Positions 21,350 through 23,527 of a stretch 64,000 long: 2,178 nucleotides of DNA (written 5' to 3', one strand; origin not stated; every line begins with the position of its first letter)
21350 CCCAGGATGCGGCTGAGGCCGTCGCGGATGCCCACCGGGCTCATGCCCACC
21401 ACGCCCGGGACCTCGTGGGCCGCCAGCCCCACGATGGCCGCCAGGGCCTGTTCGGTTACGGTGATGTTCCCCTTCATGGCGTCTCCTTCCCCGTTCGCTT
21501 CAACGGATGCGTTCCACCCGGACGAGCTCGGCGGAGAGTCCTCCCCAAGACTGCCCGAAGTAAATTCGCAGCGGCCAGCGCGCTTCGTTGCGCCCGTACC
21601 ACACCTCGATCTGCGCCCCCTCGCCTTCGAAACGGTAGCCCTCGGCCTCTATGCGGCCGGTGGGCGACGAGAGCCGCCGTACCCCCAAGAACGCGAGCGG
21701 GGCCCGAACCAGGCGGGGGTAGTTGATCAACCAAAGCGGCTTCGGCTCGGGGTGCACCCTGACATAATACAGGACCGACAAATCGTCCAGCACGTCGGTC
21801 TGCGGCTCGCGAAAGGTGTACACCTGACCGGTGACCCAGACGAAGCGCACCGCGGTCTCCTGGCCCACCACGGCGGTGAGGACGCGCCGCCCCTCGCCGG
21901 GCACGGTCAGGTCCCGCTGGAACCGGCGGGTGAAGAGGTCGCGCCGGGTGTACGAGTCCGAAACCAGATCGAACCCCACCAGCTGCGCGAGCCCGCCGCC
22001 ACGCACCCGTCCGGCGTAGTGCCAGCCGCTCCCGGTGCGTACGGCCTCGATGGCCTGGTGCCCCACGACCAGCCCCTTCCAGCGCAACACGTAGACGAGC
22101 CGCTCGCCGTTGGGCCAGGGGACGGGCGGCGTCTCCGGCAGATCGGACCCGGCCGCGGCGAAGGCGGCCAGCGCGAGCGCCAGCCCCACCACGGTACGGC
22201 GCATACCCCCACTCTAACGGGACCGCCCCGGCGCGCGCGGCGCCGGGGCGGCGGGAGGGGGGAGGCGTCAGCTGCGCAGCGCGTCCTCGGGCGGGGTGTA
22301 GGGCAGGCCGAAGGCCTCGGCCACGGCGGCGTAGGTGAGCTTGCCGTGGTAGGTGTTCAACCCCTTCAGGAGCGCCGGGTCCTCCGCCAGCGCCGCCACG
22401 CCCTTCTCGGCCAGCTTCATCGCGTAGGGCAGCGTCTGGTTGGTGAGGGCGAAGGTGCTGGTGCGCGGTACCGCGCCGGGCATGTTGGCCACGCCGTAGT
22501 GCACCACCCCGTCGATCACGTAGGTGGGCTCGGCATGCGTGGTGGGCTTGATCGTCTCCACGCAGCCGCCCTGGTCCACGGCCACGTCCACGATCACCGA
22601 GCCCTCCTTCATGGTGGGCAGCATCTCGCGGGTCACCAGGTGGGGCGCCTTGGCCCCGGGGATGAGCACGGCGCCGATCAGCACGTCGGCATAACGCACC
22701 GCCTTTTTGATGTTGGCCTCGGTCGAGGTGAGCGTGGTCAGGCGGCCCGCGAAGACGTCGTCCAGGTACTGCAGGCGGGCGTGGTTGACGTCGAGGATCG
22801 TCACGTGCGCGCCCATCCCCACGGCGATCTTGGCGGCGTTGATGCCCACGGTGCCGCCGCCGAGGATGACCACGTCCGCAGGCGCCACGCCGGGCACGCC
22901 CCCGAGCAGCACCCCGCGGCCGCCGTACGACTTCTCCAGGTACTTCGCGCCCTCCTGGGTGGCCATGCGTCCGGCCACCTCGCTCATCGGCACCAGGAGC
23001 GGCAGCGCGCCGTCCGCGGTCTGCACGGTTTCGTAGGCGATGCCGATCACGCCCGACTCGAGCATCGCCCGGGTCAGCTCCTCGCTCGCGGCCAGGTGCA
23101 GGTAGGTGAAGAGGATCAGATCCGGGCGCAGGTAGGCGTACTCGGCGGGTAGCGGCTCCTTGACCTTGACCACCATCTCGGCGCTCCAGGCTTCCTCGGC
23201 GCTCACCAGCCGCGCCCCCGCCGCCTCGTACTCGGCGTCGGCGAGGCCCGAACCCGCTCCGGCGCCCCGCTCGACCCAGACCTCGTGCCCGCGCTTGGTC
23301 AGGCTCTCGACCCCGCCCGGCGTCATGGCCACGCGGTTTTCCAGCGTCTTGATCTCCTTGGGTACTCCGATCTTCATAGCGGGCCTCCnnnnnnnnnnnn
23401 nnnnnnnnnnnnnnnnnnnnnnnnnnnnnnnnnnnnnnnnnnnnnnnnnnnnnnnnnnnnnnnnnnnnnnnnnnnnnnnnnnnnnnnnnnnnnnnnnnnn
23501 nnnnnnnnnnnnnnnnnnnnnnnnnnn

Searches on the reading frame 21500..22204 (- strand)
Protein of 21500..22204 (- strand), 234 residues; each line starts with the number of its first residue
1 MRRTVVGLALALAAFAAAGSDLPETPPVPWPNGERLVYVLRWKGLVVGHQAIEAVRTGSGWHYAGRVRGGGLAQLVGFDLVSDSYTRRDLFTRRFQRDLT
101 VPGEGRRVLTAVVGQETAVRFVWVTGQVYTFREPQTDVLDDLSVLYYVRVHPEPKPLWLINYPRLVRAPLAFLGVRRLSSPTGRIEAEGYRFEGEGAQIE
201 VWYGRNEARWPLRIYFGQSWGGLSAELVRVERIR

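Call 26: search_protein_families(library=pfam, proteins=[window:21500-22204:-], max_evalue=0.00001)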
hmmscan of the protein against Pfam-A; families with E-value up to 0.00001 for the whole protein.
window:21500-22204:- (234 aa): 1 family
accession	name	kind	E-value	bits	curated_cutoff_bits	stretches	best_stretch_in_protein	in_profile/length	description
PF11306.15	DUF3108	-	8.9e-06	26.1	26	0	38-227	2-208/209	Protein of unknown function (DUF3108)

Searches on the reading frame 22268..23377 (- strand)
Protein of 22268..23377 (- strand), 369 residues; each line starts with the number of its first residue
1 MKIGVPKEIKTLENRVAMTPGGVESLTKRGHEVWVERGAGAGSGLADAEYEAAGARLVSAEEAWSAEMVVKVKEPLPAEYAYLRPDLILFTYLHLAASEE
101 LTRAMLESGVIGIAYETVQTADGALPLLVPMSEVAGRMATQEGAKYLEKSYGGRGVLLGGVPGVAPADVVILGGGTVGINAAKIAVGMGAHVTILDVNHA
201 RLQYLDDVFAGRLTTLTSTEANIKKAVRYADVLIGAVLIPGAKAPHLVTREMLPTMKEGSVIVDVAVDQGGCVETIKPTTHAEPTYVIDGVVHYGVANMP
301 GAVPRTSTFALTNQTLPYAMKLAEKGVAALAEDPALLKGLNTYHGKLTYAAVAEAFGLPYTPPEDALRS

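Call 12: search_protein_families(library=pfam, proteins=[window:22268-23377:-], max_evalue=0.001)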
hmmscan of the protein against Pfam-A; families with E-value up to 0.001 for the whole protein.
window:22268-23377:- (369 aa): 6 families
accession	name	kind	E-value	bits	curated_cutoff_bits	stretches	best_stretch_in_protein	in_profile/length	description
PF01262.27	AlaDh_PNT_C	-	9.9e-91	303.3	23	1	139-349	1-213/214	Alanine dehydrogenase/PNT, C-terminal domain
PF05222.21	AlaDh_PNT_N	-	1.1e-47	162.2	30.4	1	4-135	1-136/136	Alanine dehydrogenase/PNT, N-terminal domain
PF02826.25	2-Hacid_dh_C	-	4.2e-06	26.7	25.1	1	167-266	37-127/178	D-isomer specific 2-hydroxyacid dehydrogenase, NAD binding domain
PF00070.33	Pyr_redox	-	3.2e-05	24.8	22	1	169-216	2-49/82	Pyridine nucleotide-disulphide oxidoreductase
PF07992.20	Pyr_redox_2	-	3.7e-05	23.7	26.1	1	113-214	98-190/291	Pyridine nucleotide-disulphide oxidoreductase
PF01488.26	Shikimate_DH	-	0.00086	19.8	24.3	0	166-267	12-113/138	Shikimate / quinate 5-dehydrogenase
